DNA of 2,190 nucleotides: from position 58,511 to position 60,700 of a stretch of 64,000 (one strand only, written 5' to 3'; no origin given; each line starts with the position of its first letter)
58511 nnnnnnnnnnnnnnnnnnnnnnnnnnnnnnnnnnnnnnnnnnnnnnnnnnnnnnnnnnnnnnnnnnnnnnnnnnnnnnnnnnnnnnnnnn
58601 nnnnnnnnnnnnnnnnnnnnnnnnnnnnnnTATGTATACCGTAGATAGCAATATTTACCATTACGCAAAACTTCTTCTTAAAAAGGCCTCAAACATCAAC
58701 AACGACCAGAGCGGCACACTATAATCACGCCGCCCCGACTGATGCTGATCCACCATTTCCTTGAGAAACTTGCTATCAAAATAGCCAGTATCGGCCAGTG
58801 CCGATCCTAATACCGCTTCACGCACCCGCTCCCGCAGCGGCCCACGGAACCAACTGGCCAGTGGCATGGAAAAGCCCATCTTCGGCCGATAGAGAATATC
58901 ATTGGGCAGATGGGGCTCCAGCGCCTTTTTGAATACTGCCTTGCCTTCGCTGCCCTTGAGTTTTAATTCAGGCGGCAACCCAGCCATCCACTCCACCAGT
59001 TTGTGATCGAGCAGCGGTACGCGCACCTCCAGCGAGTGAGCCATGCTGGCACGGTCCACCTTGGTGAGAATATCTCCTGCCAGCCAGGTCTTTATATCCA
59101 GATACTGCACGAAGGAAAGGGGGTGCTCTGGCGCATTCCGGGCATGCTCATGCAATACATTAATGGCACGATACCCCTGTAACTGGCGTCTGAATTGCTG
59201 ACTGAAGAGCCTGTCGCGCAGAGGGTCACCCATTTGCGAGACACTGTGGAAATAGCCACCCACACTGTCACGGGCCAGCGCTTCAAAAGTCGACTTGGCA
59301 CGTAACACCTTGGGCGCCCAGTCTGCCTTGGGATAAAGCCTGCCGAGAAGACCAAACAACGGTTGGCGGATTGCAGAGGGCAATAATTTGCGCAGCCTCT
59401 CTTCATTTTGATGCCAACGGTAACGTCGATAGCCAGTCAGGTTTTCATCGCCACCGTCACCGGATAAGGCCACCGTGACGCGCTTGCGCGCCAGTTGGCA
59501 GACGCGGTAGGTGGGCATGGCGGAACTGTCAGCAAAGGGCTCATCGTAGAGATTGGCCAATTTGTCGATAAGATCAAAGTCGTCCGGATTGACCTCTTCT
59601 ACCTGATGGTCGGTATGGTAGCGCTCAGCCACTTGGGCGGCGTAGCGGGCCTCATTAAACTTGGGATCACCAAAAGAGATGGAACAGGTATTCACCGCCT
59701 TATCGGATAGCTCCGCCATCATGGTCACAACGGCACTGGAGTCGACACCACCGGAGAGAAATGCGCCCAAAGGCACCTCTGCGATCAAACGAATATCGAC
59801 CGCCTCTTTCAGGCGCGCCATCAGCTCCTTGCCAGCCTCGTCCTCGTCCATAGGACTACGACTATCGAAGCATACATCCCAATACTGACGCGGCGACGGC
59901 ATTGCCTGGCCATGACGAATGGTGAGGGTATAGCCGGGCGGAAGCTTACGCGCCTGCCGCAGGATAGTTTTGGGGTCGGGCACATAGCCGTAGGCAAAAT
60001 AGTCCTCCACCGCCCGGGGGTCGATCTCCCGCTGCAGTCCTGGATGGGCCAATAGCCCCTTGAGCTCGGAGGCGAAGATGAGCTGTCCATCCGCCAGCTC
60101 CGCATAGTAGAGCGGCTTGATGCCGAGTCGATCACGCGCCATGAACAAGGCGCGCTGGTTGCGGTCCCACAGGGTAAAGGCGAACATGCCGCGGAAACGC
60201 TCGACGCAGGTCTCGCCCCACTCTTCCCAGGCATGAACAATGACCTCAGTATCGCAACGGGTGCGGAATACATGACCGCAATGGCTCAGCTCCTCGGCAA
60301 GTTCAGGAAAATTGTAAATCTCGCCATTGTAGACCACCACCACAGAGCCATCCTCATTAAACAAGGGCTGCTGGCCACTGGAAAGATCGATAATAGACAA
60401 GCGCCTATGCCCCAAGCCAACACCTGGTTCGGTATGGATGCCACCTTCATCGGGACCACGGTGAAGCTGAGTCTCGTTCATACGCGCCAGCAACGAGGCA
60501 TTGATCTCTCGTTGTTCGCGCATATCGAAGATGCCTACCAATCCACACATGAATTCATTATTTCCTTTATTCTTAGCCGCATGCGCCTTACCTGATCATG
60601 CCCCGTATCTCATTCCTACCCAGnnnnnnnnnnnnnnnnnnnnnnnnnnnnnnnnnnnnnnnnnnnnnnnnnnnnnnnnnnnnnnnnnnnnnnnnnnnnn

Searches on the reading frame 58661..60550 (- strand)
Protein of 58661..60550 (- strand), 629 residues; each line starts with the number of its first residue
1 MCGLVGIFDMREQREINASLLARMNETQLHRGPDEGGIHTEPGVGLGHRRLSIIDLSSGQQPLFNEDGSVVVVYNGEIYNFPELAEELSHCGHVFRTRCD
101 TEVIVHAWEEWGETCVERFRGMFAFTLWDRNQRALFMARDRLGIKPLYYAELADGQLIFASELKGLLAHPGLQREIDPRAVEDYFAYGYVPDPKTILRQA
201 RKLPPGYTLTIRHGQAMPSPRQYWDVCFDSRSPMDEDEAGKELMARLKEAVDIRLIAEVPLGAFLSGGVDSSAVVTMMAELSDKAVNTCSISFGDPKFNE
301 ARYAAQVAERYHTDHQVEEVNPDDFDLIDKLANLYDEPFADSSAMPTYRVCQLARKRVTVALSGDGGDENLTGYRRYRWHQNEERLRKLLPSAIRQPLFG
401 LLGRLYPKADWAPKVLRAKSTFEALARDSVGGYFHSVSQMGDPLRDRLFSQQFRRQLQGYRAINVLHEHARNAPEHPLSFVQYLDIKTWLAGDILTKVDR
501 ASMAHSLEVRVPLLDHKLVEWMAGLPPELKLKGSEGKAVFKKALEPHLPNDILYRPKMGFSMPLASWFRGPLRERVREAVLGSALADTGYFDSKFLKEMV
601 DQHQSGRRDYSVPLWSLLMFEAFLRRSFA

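Call 35: search_protein_families(library=pfam, proteins=[window:58661-60550:-], max_evalue=0.001)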
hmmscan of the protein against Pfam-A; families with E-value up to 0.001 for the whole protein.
window:58661-60550:- (629 aa): 4 families
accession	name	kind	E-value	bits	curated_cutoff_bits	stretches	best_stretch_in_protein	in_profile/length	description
PF00733.27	Asn_synthase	-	1.1e-105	354.7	21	1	244-625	3-354/354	Asparagine synthase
PF13537.11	GATase_7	-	1.2e-49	167.8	25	1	48-168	1-123/123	Glutamine amidotransferase domain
PF13522.11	GATase_6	-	3.3e-45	153.7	27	1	33-162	1-130/130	Glutamine amidotransferase domain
PF12481.13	DUF3700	-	1.4e-06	28.4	27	1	114-163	124-173/228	Aluminium induced protein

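Call 63: search_protein_families(library=ncbifam, proteins=[window:58661-60550:-], max_evalue=0.00001)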
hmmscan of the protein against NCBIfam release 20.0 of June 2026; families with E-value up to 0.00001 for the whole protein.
window:58661-60550:- (629 aa): 9 families
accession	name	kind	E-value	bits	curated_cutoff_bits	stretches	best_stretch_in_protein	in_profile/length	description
TIGR03108.1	eps_aminotran_1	hypoth_equivalog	0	1101.8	816.9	1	1-626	1-627/628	XrtA/PEP-CTERM system amidotransferase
TIGR01536.1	asn_synth_AEB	equivalog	2.9e-149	498.4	267.1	1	2-560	1-517/517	asparagine synthase (glutamine-hydrolyzing)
TIGR03104.1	trio_amidotrans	equivalog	1.1e-124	416.9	570.1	2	1-378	1-384/589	N-acetylglutaminylglutamine amidotransferase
NF006949.0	PRK09431.1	equivalog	4e-89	299.6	499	3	1-168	1-167/554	asparagine synthase B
NF033535.1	lass_lactam_cya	exception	1.6e-77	261.6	525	2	1-373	1-379/668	lasso peptide isopeptide bond-forming cyclase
NF033561.1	macrolact_Ik_Al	subfamily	7.6e-17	61.1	300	1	116-370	76-330/561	albusnodin/ikarugamycin family macrolactam cyclase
TIGR01134.1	purF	equivalog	3.7e-11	43.1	350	1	44-180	66-213/432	amidophosphoribosyltransferase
TIGR01135.1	glmS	equivalog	1.1e-10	40.7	418.05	1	60-169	84-200/607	glutamine--fructose-6-phosphate transaminase (isomerizing)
NF001484.0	PRK00331.1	subfamily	1.5e-10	40.1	381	1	61-168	86-200/601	isomerizing glutamine--fructose-6-phosphate transaminase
